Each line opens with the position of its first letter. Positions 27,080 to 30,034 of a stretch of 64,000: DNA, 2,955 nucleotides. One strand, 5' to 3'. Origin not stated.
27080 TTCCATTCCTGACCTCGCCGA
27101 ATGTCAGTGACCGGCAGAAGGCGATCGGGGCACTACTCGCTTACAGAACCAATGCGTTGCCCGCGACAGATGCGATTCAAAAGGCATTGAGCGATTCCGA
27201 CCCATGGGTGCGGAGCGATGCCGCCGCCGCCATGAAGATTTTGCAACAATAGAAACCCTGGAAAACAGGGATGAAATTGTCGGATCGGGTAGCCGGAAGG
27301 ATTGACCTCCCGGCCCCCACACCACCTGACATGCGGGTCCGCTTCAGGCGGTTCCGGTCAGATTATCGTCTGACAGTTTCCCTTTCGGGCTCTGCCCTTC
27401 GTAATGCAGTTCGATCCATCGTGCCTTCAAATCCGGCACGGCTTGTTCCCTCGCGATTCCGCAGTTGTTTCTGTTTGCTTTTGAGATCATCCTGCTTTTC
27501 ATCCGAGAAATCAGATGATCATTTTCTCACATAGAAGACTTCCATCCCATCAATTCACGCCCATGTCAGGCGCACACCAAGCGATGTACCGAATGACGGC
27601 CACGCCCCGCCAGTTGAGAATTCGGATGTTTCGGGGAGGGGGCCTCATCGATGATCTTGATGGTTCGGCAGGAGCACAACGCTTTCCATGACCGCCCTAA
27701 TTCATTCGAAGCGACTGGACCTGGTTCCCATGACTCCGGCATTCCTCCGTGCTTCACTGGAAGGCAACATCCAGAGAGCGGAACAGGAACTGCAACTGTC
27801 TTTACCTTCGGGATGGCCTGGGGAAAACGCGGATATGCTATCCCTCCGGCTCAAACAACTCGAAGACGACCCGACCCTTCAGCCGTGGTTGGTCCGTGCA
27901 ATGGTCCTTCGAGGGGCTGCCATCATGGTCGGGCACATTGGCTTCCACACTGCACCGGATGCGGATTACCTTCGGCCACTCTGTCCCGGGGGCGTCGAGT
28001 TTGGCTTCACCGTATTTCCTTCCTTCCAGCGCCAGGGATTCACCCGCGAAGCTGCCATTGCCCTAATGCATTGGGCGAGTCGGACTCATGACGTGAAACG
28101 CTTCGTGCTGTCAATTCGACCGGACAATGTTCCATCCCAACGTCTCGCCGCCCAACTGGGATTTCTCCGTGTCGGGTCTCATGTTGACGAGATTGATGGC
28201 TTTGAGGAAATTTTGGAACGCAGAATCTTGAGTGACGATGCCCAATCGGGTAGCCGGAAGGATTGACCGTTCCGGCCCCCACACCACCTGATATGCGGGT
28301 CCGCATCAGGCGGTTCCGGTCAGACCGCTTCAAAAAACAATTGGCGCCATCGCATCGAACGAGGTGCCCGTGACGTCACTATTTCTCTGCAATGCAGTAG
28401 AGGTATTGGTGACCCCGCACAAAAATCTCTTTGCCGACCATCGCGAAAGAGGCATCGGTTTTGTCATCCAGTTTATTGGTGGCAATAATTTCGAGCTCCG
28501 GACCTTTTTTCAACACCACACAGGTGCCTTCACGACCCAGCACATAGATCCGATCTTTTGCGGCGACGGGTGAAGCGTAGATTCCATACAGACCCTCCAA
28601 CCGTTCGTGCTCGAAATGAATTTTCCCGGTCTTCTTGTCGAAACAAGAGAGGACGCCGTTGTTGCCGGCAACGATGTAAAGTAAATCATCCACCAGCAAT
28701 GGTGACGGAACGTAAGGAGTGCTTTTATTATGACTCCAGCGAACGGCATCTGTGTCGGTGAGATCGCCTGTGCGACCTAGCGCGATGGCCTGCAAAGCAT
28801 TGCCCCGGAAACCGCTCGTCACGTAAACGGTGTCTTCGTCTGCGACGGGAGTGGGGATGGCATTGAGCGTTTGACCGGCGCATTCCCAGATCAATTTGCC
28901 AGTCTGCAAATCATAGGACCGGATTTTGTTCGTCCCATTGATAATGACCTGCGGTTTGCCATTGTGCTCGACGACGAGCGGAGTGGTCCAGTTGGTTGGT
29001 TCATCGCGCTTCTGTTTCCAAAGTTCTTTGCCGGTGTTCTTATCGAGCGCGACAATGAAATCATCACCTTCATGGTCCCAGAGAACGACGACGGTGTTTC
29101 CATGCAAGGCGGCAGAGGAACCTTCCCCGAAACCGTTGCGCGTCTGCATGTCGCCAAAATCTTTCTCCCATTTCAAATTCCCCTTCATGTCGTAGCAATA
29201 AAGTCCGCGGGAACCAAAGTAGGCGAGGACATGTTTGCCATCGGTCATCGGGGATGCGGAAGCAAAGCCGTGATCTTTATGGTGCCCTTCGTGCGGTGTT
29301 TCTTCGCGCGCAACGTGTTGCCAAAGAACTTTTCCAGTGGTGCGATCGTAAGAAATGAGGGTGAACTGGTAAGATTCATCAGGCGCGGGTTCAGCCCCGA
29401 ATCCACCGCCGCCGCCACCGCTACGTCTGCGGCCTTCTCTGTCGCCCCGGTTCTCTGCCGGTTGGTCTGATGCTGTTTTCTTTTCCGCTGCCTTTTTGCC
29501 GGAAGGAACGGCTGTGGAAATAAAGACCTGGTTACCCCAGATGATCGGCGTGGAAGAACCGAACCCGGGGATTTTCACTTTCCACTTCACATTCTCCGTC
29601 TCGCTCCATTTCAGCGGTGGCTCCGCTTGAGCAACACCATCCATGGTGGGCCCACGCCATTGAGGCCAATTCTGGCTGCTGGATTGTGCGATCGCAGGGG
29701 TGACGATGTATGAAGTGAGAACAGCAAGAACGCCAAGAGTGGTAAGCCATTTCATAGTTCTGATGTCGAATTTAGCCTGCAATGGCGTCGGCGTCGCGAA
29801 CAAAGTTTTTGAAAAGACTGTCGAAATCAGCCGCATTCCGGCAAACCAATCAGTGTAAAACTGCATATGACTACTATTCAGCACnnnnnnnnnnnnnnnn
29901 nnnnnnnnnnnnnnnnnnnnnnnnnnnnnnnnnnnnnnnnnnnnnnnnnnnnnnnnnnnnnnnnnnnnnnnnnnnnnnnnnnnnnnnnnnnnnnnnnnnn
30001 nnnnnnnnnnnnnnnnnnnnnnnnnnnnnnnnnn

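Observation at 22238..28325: Integron-like gene-cassette array with attC-type sites but no integrase (CALIN) in a PVC-like genome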

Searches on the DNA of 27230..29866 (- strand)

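Call 48: search_rna_families(source=window, start=27230, end=28380, threshold=evalue, max_evalue=10, show_alignments=3)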
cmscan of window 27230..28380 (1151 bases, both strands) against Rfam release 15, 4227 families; matches with E-value up to 10: 2.
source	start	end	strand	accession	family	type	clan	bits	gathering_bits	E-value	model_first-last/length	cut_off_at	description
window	27248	27358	+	RF01386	isrB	Gene; sRNA;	-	16.6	35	3.7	1-87/87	no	isrB Hfq binding RNA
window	28197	28259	+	RF01277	snoU54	Gene; snRNA; snoRNA; CD-box;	CL00008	14.9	35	8.5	1-67/67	no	Small nucleolar RNA U54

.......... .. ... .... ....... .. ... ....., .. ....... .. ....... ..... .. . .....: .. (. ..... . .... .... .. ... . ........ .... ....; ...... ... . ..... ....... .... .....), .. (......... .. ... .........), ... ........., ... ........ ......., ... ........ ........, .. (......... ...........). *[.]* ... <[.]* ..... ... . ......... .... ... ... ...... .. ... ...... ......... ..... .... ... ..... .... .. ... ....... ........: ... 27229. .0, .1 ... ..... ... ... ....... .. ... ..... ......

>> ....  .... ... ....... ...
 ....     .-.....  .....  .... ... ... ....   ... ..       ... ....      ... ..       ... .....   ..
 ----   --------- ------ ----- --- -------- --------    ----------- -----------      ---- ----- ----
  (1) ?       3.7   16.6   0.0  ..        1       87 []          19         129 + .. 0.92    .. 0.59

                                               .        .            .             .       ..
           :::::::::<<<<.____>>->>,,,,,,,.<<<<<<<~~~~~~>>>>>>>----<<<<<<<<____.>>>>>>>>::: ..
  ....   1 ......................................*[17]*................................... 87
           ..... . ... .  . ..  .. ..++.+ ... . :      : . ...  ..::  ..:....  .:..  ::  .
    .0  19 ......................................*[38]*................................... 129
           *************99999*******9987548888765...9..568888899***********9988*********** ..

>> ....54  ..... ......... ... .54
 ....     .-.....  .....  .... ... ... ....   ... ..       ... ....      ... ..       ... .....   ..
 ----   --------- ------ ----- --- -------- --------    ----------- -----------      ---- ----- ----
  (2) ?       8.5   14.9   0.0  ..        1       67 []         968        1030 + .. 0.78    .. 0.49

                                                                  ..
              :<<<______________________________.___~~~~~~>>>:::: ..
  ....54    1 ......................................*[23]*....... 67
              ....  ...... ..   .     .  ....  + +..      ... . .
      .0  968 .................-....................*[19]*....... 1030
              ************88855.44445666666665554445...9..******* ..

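Call 57: search_with_rna_model(model_id=R1, sources=[L005, L006, L007, L008, L009, L010, L011, L012, L013, L014, L015, L016, L017, L018, L019, L020, L021, L022, L023, L024, L025, L026, L027, L028, L029, L030, L031, L032, L033, L034, L035, L036, L037, L038, L039, L040, L041, L042, L043, L044, L045, L046, L047, L048, L049, L050, L051, L052, L053, L054, L055, L056, L057, L058, L059, L060, L061, L062, L063, L064, L065, L066, L067, L068, L069, L070, L071, L072, L073, L074, L075, L076, L077, L078, L079, L080, L081, L082, L083, L084, L085, L086, L087, L088, L089], max_evalue=1)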
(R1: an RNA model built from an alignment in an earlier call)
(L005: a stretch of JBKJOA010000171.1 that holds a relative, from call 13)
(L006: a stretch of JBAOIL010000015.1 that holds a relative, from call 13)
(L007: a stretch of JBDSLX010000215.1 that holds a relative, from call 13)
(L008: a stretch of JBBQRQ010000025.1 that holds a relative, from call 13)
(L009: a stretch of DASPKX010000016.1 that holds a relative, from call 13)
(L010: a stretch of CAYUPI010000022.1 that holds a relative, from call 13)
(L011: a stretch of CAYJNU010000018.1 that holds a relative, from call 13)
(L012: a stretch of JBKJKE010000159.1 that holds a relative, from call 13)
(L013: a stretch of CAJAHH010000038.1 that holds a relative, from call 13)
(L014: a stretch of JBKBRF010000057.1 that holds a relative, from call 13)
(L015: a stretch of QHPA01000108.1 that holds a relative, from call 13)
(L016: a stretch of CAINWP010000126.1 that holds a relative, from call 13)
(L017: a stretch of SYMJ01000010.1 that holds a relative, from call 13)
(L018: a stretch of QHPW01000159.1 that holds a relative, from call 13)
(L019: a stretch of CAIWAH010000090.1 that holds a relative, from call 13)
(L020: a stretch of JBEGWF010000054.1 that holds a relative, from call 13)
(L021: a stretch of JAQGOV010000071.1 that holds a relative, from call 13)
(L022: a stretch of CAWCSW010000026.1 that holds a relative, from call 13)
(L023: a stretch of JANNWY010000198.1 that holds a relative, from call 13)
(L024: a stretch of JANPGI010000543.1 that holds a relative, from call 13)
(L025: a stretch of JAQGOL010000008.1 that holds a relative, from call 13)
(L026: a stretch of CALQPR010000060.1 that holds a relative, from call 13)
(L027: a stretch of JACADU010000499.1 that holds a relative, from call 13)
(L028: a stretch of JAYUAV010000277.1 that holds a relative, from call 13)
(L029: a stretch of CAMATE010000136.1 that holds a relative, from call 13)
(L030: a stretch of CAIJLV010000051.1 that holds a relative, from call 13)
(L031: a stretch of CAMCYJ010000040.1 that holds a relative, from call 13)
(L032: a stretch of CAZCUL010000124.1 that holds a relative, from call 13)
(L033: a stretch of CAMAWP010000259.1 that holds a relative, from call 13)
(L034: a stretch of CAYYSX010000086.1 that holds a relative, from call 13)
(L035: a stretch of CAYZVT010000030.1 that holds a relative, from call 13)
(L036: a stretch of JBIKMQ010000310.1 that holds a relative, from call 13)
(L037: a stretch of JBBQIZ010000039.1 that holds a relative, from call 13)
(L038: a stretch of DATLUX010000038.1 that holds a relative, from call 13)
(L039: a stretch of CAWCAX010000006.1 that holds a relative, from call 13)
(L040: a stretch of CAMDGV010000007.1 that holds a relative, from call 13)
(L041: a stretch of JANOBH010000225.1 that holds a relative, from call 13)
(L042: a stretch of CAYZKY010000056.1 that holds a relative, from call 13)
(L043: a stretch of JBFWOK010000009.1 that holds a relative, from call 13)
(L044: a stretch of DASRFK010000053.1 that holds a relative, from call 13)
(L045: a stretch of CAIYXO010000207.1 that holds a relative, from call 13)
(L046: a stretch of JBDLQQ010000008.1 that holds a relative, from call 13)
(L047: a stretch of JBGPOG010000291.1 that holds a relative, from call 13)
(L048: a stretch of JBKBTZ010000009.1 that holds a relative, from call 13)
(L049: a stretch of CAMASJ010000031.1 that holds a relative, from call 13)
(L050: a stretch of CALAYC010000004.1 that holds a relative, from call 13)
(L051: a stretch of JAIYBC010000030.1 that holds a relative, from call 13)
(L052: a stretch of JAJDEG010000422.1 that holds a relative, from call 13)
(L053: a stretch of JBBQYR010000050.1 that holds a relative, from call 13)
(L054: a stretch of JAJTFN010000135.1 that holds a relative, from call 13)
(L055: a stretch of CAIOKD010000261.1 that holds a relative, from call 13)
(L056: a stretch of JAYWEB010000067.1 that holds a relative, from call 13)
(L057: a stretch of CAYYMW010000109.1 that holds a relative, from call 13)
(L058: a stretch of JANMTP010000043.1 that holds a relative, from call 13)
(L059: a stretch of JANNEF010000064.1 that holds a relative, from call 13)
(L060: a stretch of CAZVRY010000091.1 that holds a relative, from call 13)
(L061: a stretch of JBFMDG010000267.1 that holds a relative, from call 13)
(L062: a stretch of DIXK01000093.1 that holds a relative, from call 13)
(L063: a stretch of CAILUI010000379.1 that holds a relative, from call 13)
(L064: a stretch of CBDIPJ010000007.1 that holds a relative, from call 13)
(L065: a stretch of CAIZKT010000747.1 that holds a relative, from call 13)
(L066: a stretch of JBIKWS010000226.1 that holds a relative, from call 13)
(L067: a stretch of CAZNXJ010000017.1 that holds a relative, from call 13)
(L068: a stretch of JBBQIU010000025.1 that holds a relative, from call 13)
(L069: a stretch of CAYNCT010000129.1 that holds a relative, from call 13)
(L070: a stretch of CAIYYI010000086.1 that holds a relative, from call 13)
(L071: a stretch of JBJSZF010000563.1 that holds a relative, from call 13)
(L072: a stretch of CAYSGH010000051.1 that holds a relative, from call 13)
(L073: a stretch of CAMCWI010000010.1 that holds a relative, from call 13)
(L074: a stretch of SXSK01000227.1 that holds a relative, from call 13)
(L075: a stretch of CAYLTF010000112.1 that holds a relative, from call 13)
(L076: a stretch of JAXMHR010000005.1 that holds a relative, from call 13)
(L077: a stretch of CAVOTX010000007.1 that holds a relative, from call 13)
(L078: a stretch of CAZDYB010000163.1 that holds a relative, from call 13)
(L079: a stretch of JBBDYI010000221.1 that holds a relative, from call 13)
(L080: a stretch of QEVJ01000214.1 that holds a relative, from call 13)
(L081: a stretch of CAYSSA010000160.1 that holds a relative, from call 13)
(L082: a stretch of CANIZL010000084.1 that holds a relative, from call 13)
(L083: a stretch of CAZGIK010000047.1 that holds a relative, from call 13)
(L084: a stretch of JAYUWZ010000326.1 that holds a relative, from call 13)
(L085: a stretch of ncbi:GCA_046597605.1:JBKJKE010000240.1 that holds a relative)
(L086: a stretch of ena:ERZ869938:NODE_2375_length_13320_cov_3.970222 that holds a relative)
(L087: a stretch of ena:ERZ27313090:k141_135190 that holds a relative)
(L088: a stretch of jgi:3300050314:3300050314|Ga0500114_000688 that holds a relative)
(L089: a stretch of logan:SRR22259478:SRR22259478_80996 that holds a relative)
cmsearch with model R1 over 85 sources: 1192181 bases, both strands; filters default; matches with E-value up to 1: 3.
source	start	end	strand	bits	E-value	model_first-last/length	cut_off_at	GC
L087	5775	5832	+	42.1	2.7e-07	1-91/91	no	0.59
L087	1639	1733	+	42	2.9e-07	1-91/91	no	0.56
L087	3041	3127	+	24.3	0.013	1-91/91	no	0.57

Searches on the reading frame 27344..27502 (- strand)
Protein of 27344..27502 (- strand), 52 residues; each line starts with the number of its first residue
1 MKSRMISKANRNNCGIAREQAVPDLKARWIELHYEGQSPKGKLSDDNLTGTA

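Call 46: search_protein_families(library=pfam, proteins=[window:27344-27502:-], max_evalue=0.01)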
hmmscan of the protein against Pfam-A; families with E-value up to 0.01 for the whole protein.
window:27344-27502:- (52 aa): 0 families

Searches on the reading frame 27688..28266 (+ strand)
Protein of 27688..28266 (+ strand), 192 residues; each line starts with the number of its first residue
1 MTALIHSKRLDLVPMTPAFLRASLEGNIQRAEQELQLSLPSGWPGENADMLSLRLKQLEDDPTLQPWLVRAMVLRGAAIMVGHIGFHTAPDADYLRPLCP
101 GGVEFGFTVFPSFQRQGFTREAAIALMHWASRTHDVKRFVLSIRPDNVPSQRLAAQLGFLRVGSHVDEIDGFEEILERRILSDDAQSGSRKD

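Call 9: search_protein_families(library=pfam, max_evalue=0.01, proteins=[window:27688-28266:+])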
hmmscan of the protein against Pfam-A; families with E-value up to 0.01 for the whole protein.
window:27688-28266:+ (192 aa): 2 families
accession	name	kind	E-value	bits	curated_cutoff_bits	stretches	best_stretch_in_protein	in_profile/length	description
PF13302.13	Acetyltransf_3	-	3.7e-16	60.5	25.4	1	44-159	31-137/138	Acetyltransferase (GNAT) domain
PF00583.31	Acetyltransf_1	-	9.9e-09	35.9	20.7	1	38-159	11-116/116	Acetyltransferase (GNAT) family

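Call 80: search_protein_families(library=padloc, max_evalue=0.01, proteins=[window:27688-28266:+])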
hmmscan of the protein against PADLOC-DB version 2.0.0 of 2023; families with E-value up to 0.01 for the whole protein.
window:27688-28266:+ (192 aa): 0 families

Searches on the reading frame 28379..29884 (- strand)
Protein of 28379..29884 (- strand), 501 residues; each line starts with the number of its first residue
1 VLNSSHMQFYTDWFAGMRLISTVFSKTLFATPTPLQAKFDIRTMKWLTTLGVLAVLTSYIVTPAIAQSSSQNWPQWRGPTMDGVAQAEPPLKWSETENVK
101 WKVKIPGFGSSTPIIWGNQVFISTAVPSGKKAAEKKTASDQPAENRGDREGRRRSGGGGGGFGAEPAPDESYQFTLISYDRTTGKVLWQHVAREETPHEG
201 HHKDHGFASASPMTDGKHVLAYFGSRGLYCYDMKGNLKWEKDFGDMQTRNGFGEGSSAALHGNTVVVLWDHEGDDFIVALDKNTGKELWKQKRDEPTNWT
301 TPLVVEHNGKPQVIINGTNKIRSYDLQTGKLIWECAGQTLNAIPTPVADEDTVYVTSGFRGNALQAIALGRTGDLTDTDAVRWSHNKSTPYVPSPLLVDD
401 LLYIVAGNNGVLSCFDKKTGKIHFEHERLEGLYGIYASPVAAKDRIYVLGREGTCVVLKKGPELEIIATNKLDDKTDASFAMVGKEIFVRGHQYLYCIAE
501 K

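Call 10: search_protein_families(library=pfam, max_evalue=0.001, proteins=[window:28379-29884:-])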
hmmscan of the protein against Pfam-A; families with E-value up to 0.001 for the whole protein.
window:28379-29884:- (501 aa): 4 families
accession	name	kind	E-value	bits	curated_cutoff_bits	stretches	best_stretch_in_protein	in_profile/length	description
PF13360.13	PQQ_2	-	4.9e-25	89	27.6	1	176-422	5-229/233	Outer membrane protein assembly factor BamB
PF13570.13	Beta-prop_ACSF4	-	2.3e-12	47.4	133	1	176-452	73-321/329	Beta-alanine-activating enzyme, beta-propeller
PF01011.28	PQQ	-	1.3e-08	34.4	26.7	0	235-310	507-592/595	Glucose/ethanol/alcohol dehydrogenase, beta-propeller domain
PF25293.1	Beta-prop_EMC1_N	-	0.00012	22.2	34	0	275-338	41-104/219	EMC1 N-terminal beta-propeller domain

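Call 13: find_related_loci(query=window:28379-29866:-, collection=genome_contigs, flank=10000)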
Query window:28379-29866:- (495 aa) in genome_contigs; peptide patterns used: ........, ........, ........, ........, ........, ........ (x = any residue, [..] = any of these).
453 stretches matched a pattern; 405 encode a relative of the query (tblastn E <= 1e-3); the best 80 are kept; 80 distinct loci.
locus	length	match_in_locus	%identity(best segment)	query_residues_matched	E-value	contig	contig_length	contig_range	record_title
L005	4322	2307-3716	67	29-495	0e+0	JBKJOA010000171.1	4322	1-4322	MAG: Limisphaerales bacterium isolate ant_bin.391 k117_4795432, whole genome shotgun sequence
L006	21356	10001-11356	66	41-495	0e+0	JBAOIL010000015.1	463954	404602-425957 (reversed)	MAG: Verrucomicrobiota bacterium isolate AS_Ams2_Bin42 np2-np3_contig_26073, whole genome shotgun sequence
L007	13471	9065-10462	65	44-495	0e+0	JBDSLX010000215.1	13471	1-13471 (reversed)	MAG: Verrucomicrobiota bacterium isolate cluster1_bin.38 k127_9501508, whole genome shotgun sequence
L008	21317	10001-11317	66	59-495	0e+0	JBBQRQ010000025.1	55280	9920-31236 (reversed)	MAG: Verrucomicrobiota bacterium isolate Co_metawrap_1697 Cmw_1697_k141_12045245_length_55280_cov_22.9984, whole genome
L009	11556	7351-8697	66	46-495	0e+0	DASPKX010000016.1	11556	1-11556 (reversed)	MAG TPA_asm: Candidatus Methylomirabilota bacterium isolate SMAG_U12047 k141_7729, whole genome shotgun sequence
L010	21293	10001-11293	63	63-495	0e+0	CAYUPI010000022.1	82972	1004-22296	MAG TPA_asm: uncultured Verrucomicrobiota bacterium isolate binchicken_co185_233 genome assembly, contig: NODE_383_lengt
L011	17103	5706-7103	61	33-495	0e+0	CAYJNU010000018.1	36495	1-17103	MAG TPA_asm: uncultured Verrucomicrobiota bacterium isolate ERP124720_co1_187 genome assembly, contig: NODE_1581_length_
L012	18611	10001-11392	75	20-495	0e+0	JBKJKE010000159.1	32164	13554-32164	MAG: Limisphaerales bacterium isolate ant_bin.228 k117_1109866, whole genome shotgun sequence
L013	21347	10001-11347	62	44-495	0e+0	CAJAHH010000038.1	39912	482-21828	MAG: uncultured Verrucomicrobia bacterium isolate Loc081215-4m_bin-0913 genome assembly, contig: bin-0913:038/160, whole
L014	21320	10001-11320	59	36-495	0e+0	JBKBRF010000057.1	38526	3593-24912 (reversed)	MAG: Armatimonadota bacterium isolate 21I_069.bin.27 NODE_827_length_38526_cov_14.544799, whole genome shotgun sequence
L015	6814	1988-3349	62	48-495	0e+0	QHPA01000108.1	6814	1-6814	MAG: Verrucomicrobia bacterium isolate AV4 14_0927_12_20cm_scaffold_9505_curated, whole genome shotgun sequence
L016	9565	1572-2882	65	57-495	0e+0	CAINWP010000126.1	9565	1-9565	MAG: uncultured Verrucomicrobia bacterium isolate KT_bin-2079 genome assembly, contig: bin-2079:126/340, whole genome sh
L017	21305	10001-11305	64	59-495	0e+0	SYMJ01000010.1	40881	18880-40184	MAG: Verrucomicrobiales bacterium isolate F1-80-MAGs093 F1-80__c19924, whole genome shotgun sequence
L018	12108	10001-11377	59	36-495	0e+0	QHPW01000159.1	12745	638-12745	MAG: Verrucomicrobia bacterium isolate AV2 14_0903_13_30cm_scaffold_1412570_curated, whole genome shotgun sequence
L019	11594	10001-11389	59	17-494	0e+0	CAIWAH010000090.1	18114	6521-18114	MAG: uncultured Verrucomicrobia bacterium isolate LaPlata_bin-1618 genome assembly, contig: bin-1618:090/411, whole geno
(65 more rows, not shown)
